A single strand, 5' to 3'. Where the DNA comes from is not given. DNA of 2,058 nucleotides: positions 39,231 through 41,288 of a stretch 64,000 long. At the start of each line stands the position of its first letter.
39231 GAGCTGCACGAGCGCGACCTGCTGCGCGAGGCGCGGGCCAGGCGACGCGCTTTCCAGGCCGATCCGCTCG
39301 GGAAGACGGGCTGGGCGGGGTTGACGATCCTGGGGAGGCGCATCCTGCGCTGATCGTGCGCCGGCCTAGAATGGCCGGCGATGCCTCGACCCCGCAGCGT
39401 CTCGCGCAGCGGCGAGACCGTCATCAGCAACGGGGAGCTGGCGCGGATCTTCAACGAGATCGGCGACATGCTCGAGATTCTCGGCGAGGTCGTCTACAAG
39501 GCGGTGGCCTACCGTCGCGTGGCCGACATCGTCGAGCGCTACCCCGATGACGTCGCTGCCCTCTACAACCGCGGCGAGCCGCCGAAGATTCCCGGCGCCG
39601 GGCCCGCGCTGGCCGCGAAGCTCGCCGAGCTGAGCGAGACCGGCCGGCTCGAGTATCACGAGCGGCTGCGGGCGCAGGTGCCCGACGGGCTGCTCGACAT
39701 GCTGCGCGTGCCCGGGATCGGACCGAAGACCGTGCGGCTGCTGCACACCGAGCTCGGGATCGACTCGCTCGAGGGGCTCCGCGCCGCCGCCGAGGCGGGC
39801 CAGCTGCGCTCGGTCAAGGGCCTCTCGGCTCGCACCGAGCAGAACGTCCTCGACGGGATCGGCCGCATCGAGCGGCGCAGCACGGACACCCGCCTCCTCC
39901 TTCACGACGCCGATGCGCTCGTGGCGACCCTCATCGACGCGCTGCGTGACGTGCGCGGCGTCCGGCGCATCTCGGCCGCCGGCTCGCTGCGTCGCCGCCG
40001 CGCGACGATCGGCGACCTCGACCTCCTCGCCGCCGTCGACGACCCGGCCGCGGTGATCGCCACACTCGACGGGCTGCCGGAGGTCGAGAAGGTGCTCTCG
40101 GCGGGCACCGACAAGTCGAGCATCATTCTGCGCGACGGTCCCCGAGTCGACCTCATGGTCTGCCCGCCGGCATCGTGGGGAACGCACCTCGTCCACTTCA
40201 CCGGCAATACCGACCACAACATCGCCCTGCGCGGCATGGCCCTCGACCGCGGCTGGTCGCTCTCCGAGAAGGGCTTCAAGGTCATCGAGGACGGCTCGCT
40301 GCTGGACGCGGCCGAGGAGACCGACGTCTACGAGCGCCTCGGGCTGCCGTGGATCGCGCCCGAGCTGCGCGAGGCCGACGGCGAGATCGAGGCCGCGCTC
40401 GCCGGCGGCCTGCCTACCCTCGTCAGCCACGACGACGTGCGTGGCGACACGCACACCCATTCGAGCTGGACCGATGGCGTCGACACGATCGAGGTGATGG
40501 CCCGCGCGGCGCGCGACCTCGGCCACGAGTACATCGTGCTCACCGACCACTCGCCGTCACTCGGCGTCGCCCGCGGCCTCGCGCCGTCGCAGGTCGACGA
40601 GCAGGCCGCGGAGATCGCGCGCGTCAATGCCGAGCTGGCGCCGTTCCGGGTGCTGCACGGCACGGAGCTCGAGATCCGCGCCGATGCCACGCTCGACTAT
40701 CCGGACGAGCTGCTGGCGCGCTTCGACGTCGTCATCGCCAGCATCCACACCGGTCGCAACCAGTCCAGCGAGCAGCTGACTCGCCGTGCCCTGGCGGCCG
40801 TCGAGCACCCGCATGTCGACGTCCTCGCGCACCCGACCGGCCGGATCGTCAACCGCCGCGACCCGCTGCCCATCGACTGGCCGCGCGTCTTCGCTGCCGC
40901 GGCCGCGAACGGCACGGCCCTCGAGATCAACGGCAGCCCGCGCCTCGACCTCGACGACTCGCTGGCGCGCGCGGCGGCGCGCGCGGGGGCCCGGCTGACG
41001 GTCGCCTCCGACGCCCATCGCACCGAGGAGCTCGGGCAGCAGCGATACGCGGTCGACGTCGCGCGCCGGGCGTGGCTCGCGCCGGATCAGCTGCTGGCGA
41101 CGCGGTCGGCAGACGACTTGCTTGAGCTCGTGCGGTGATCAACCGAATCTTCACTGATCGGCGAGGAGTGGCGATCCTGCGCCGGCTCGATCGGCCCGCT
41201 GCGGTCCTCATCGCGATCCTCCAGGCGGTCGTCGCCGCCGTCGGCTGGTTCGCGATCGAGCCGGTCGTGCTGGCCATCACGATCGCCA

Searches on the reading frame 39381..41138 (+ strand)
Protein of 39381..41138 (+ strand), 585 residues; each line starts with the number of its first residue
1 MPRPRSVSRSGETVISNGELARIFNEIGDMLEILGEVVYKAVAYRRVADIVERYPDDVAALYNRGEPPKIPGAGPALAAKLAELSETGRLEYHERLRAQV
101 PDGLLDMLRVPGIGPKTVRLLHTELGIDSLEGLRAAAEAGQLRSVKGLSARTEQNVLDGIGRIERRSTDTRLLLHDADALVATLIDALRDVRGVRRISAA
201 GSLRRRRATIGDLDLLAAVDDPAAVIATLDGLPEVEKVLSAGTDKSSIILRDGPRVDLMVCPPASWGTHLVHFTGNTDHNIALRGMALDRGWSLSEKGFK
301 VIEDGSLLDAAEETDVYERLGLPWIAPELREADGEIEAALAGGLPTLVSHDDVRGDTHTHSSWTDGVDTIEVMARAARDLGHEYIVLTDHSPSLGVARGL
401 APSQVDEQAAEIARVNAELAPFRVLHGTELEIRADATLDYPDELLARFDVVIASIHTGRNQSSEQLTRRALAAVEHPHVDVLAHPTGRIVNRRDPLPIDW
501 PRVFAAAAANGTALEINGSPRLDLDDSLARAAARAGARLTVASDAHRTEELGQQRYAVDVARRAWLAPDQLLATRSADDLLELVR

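Call 83: search_protein_families(library=pfam, proteins=[window:39381-41138:+], max_evalue=0.00001)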
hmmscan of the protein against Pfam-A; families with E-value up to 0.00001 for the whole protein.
window:39381-41138:+ (585 aa): 4 families
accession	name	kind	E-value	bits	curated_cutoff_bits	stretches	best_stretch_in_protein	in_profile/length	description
PF14791.11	DNA_pol_B_thumb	-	2.7e-20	72.4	25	1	270-331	2-63/63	DNA polymerase beta thumb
PF14716.13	HHH_8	-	2.4e-14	53.9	30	1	17-90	3-73/73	Helix-hairpin-helix domain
PF14520.12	HHH_5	-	3.3e-11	43.9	27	1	105-159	2-54/57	Helix-hairpin-helix domain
PF02811.25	PHP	-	2.7e-08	34.8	26.4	1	357-463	2-100/164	PHP domain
